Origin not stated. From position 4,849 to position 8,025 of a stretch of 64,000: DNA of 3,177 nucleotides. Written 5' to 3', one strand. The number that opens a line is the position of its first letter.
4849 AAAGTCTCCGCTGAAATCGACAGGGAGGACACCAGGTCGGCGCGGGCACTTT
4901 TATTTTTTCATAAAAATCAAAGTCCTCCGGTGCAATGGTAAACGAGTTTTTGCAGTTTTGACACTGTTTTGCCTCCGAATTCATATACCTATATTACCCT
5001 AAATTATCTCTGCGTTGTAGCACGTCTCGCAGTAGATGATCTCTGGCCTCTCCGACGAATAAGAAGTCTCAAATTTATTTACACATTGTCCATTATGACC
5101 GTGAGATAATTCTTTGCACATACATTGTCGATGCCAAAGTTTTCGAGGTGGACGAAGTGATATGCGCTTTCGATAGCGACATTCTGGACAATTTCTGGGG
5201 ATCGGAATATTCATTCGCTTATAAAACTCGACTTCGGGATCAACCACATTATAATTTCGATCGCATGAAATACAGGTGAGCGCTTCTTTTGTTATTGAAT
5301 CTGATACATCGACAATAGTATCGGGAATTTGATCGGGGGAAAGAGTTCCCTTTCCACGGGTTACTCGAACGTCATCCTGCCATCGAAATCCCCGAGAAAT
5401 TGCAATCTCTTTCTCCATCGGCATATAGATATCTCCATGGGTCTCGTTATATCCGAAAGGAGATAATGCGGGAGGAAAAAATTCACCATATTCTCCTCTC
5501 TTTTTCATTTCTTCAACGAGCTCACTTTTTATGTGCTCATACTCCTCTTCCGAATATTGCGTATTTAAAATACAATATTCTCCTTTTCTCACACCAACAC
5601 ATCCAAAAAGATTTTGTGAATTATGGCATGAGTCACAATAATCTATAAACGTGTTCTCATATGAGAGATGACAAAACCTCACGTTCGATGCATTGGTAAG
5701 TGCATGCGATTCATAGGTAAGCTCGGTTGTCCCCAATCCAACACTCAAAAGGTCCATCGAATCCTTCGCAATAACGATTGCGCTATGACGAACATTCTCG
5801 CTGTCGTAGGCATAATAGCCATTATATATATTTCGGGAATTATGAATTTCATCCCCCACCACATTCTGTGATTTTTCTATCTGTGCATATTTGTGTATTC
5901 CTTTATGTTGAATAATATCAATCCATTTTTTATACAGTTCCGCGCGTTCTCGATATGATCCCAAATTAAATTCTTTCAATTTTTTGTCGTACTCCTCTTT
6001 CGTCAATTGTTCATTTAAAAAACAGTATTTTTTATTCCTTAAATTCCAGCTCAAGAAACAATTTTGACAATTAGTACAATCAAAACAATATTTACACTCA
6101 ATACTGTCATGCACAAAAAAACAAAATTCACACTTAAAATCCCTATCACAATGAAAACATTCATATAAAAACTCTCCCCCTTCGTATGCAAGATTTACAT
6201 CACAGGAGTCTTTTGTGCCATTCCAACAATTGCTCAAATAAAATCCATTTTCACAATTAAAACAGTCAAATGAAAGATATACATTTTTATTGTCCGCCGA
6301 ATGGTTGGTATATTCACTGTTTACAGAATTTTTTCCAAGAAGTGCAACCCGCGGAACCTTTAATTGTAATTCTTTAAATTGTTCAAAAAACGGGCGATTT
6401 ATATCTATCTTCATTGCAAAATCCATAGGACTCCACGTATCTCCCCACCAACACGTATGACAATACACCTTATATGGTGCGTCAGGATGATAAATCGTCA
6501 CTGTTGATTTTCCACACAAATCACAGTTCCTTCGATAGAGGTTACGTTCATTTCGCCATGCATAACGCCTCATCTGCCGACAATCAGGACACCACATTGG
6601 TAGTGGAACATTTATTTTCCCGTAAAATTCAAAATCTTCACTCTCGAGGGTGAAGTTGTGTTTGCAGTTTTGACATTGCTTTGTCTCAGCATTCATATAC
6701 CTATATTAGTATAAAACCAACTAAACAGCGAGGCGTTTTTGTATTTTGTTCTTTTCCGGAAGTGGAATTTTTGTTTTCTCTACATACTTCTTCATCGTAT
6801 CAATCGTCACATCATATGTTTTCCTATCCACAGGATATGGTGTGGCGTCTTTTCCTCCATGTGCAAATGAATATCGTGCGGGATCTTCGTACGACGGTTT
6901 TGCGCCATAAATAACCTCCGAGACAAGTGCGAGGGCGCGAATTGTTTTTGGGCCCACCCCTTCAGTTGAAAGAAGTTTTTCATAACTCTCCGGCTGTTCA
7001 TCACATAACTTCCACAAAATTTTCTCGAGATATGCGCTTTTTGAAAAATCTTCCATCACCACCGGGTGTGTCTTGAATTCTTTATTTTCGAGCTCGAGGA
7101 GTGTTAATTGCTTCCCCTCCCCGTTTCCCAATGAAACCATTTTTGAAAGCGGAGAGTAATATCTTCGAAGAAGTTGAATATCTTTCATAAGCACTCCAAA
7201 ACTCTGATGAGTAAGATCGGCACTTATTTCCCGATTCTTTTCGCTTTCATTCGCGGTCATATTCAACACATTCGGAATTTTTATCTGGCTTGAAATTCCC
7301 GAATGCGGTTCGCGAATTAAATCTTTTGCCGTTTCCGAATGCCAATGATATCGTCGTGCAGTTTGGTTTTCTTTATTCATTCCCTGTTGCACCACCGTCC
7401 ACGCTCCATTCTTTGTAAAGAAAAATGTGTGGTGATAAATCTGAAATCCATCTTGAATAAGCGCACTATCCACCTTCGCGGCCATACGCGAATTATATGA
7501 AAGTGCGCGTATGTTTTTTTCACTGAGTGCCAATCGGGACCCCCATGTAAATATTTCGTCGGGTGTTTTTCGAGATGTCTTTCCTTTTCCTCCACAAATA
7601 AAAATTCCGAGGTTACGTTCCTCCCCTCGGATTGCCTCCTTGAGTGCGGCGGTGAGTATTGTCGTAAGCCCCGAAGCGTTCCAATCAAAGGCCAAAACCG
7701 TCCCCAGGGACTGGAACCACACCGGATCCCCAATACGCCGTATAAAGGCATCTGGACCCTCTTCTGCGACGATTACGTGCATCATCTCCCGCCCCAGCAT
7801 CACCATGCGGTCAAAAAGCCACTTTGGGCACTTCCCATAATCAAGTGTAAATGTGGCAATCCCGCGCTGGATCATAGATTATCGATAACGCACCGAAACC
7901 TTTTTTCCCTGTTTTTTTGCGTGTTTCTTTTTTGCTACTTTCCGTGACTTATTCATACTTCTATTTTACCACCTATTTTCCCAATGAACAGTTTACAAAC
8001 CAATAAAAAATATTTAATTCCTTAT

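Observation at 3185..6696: Tandem pair of very Cys-rich 565-599 aa proteins from a five-member paralogous family I cannot place in any named family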

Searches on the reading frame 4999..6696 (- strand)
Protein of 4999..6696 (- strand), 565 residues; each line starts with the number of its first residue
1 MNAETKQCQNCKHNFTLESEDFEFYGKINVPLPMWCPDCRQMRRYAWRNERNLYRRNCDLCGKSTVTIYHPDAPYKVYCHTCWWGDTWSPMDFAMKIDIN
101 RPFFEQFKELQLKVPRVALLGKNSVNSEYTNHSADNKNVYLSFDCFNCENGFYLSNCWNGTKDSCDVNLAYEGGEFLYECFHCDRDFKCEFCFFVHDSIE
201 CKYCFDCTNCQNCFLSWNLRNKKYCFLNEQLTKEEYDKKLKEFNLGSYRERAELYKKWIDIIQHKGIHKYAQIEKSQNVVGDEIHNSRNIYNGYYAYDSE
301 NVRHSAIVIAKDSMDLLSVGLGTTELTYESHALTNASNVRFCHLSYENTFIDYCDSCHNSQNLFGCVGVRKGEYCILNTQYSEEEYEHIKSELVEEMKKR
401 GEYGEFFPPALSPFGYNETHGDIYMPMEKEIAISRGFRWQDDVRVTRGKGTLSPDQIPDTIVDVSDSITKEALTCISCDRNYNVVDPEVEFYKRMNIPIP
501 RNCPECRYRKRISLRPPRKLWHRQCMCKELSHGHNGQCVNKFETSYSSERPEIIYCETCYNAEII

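Call 7: search_protein_families(library=pfam, proteins=[window:4999-6696:-], max_evalue=1)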
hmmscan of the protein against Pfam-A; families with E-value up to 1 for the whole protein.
window:4999-6696:- (565 aa): 1 family
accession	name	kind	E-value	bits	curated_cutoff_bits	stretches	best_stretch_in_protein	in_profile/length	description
PF23477.1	zf_Tbcl_2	-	0.0013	18.9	27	1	51-83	1-33/37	Probable treble clef zinc finger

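Call 8: search_protein_families(library=ncbifam, proteins=[window:4999-6696:-], max_evalue=1)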
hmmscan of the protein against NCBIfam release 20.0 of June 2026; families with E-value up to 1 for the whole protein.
window:4999-6696:- (565 aa): 3 families
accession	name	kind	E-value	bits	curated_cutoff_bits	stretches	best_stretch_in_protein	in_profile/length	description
NF011482.0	PRK14892.1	equivalog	0.012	15.6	109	1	46-118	11-84/101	putative transcription elongation factor Elf1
TIGR04272.1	cxxc_cxxc_Mbark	domain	0.018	14.8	36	1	51-83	1-33/37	CxxC-x17-CxxC domain-containing protein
TIGR01639.1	P_fal_TIGR01639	paralog_domain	0.52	10.4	25.75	1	222-263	1-40/61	Plasmodium falciparum uncharacterized domain TIGR01639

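Call 38: search_protein_families(library=phrogs, proteins=[window:4999-6696:-], max_evalue=0.1)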
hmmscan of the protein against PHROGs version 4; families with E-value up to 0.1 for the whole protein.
window:4999-6696:- (565 aa): 0 families

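Call 39: search_protein_families(library=padloc, proteins=[window:4999-6696:-], max_evalue=0.1)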
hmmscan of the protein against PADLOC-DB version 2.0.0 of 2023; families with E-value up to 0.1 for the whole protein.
window:4999-6696:- (565 aa): 0 families

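Call 91: predict_structure(alignment_id=A3)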
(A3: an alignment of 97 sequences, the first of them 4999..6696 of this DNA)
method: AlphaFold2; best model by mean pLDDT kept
length: 565 residues; sequences in the alignment: 97
mean_pLDDT: 90.1   pTM: 0.90
mean pLDDT of the five models: 90.1, 88.5, 87.3, 86.7, 86.6
residues with pLDDT >= 90: 415; 70-90: 93; 50-70: 57; < 50: 0
segments of 3 or more residues with pLDDT < 50: none
pLDDT, mean of each block of 10 residues (from residue 1): 94 95 94 95 93 94 95 96 95 98 98 95 72 67 69 68 65 67 78 87 96 97 98 98 97 97 96 95 93 89 78 68 72 75 83 94 97 98 98 97 95 96 94 97 83 97 97 95 93 95 92 89 97 97 96 97 92
secondary structure, 60 per line:
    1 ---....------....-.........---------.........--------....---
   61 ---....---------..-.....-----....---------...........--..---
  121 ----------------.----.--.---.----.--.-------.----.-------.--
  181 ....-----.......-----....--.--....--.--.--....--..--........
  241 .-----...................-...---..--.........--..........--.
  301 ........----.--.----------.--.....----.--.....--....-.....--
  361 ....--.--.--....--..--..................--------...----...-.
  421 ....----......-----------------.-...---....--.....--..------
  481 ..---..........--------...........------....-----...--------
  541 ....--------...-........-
elements in order: E4-7 E14-17 H19-27 H37-45 E54-57 E64-67 H80-84 H90-93 H103-113 E181-184 E190-196 E202-205 E211-214 E223-226 H233-241 H248-265 E267-269 E277-285 E288-297 E300-308 E330-334 E342-346 E349-352 E354-358 E361-364 E373-376 H383-400 H420-424 H429-434 H466-470 H486-495 H504-514 E521-524 E541-544 E553-555 H557-564

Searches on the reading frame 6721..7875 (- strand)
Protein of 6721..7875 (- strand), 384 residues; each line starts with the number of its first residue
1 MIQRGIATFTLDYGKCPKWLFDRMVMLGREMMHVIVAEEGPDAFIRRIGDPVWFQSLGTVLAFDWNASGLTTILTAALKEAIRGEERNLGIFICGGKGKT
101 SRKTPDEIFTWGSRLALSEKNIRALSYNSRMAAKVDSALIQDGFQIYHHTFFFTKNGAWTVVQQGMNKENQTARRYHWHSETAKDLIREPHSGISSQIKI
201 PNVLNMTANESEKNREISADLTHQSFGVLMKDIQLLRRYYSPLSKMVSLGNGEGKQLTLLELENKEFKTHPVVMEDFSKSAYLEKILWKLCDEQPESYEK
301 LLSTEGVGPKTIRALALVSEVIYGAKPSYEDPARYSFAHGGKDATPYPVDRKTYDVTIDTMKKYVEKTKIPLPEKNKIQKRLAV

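Call 15: search_protein_families(library=pfam, proteins=[window:6721-7875:-], max_evalue=0.001)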
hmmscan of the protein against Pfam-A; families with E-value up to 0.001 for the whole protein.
window:6721-7875:- (384 aa): 1 family
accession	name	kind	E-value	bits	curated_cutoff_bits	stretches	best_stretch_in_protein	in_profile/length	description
PF05559.16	DUF763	-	5.8e-124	413.9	35.5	1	5-349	1-319/319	Protein of unknown function (DUF763)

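Call 60: search_protein_families(library=ncbifam, proteins=[window:6721-7875:-], max_evalue=0.01)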
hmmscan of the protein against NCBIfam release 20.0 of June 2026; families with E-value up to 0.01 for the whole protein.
window:6721-7875:- (384 aa): 0 families
